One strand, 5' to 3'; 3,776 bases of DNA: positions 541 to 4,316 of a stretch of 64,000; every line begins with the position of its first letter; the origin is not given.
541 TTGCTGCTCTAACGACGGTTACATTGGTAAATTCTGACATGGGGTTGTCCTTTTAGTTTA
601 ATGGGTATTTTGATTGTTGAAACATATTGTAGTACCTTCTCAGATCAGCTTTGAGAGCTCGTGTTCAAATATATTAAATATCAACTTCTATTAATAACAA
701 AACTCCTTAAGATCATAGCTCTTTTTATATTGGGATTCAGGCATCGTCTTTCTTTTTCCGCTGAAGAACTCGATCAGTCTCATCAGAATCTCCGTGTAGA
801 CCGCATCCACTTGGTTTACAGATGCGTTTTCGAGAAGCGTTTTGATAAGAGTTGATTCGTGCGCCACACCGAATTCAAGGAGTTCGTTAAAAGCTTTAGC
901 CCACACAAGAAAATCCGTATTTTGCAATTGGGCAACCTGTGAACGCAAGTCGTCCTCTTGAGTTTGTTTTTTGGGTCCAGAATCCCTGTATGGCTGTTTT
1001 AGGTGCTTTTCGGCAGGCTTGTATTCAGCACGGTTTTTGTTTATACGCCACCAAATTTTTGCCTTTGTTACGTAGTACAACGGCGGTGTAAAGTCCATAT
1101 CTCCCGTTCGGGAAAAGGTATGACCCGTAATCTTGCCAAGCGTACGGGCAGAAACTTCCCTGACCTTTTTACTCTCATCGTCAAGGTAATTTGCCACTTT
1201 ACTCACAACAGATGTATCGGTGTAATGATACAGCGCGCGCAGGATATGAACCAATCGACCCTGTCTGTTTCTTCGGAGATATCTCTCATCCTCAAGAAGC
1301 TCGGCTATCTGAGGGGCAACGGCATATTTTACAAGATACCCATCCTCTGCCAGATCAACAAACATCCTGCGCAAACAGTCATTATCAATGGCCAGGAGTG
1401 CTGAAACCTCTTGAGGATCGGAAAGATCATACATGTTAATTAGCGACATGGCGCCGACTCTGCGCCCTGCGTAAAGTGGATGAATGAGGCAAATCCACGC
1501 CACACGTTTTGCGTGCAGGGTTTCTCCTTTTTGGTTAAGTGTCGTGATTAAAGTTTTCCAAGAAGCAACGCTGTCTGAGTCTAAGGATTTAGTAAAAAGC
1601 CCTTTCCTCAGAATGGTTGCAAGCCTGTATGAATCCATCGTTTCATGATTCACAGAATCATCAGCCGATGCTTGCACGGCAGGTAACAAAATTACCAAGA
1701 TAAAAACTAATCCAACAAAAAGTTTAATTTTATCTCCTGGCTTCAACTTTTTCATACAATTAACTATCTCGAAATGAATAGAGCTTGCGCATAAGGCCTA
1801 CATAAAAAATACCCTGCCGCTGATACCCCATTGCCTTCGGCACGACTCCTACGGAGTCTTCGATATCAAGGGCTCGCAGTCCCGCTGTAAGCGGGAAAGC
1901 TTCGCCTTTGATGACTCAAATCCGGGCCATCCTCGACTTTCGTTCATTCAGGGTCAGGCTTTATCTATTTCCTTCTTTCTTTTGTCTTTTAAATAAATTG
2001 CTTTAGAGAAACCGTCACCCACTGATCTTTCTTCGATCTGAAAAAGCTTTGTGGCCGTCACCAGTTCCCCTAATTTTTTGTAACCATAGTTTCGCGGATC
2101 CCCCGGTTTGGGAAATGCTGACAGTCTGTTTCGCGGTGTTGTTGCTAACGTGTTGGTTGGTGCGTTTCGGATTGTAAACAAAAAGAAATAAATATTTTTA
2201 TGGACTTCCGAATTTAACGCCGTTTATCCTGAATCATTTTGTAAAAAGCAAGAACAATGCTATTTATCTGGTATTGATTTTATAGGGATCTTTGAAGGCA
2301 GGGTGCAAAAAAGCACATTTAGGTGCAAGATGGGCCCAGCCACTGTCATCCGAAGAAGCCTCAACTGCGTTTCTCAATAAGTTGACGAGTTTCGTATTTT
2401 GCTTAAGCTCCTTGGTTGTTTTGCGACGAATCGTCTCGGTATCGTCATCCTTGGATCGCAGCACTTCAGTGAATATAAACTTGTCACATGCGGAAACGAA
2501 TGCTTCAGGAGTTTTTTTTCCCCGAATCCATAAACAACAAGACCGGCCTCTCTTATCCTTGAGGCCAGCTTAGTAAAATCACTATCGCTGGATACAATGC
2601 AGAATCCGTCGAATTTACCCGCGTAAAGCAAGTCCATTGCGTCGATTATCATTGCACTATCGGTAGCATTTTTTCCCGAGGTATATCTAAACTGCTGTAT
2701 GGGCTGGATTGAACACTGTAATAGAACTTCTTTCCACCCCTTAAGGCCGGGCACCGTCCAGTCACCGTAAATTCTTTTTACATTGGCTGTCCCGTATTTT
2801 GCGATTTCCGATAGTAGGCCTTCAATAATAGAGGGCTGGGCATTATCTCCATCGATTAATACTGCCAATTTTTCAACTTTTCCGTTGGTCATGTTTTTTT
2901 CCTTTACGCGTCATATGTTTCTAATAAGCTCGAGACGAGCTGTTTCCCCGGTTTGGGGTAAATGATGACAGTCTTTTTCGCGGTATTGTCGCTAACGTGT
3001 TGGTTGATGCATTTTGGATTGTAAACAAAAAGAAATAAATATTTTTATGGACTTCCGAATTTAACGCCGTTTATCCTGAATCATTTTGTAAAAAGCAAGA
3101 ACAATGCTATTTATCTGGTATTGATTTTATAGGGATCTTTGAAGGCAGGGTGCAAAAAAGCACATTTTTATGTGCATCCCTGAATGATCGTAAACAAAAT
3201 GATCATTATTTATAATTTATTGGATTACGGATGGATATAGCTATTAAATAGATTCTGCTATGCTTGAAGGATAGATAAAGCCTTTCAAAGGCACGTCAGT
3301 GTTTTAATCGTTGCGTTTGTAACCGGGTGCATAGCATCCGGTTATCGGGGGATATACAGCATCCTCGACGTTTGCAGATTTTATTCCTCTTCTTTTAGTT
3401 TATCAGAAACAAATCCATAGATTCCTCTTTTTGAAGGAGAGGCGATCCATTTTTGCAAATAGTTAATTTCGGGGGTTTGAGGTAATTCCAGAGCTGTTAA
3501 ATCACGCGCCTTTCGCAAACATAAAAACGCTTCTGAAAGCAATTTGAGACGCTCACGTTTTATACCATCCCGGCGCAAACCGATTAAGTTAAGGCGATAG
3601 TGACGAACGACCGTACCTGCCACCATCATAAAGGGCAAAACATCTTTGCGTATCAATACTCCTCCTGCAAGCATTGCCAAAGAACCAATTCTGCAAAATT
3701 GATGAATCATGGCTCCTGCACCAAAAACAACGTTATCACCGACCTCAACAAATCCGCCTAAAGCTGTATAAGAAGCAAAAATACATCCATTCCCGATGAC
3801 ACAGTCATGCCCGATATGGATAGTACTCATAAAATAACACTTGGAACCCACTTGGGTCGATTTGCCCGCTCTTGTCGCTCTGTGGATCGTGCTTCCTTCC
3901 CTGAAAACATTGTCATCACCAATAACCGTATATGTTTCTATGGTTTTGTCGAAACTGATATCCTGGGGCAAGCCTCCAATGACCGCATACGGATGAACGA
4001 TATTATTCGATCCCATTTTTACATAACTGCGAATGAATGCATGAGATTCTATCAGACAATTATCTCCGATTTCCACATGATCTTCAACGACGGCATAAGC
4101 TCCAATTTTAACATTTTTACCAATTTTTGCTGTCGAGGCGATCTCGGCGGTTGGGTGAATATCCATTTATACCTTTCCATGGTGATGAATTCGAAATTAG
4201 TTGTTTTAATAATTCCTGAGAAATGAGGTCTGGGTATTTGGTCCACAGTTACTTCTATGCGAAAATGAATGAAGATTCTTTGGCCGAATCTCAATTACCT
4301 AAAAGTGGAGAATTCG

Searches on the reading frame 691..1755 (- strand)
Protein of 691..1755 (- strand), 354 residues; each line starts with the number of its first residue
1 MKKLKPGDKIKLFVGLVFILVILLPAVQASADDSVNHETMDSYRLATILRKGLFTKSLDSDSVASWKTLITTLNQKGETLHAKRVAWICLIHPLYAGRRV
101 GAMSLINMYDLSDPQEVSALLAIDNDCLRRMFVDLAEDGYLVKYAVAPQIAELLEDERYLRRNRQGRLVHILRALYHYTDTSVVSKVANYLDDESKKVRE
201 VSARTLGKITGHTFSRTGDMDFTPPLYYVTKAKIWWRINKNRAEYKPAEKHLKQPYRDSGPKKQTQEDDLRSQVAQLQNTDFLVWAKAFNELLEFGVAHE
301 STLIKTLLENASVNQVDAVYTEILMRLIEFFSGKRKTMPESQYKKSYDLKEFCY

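Call 46: search_protein_families(library=pfam, proteins=[window:691-1755:-], max_evalue=0.00001)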
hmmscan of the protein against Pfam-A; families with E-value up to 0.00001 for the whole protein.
window:691-1755:- (354 aa): 0 families

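Call 50: search_protein_families(library=pfam, proteins=[window:691-1755:-], max_evalue=0.01)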
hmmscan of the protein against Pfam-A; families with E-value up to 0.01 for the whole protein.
window:691-1755:- (354 aa): 1 family
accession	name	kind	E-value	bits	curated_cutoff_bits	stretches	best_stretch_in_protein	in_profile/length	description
PF13646.12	HEAT_2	-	0.0094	16.7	27.7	0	170-211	19-60/88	HEAT repeats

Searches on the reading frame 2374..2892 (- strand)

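Call 46: search_protein_families(library=pfam, proteins=[window:2374-2892:-], max_evalue=0.00001)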
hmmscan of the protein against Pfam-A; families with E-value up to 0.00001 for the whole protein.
window:2374-2892:- (172 aa): 1 family
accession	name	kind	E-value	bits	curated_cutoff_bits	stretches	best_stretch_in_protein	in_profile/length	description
PF01936.24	NYN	-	8.6e-33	114.3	24.2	1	8-131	1-132/145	NYN domain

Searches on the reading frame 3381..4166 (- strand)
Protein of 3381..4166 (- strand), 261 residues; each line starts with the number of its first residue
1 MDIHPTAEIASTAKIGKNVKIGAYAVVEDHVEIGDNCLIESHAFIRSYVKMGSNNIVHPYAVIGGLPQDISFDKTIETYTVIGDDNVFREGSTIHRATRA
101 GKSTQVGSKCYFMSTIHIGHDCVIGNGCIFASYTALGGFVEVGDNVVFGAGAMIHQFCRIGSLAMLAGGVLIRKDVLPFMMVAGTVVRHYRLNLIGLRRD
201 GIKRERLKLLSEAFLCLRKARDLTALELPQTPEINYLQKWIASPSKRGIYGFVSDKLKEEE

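Call 46: search_protein_families(library=pfam, proteins=[window:3381-4166:-], max_evalue=0.00001)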
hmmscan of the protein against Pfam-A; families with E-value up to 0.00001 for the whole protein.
window:3381-4166:- (261 aa): 6 families
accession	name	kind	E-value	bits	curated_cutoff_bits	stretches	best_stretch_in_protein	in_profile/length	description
PF00132.30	Hexapep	-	7.7e-31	104.9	27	3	13-46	2-35/36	Bacterial transferase hexapeptide (six repeats)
PF25084.1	LbH_EIF2B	-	6.7e-12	45.8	54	0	87-175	11-102/105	EIF2B subunit epsilon LbH domain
PF13720.11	Acetyltransf_11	-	1e-11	45.5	24.5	1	175-249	1-81/82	Udp N-acetylglucosamine O-acyltransferase; Domain 2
PF14602.12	Hexapep_2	-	5.4e-10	39.3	27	0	14-40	3-27/34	Hexapeptide repeat of succinyl-transferase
PF25087.1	GMPPB_C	-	7e-09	35.8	39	0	3-54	7-57/110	GMPPB C-terminal domain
PF21711.3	DCTN5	-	3.5e-08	33.7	40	0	109-169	78-137/182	Dynactin subunit 5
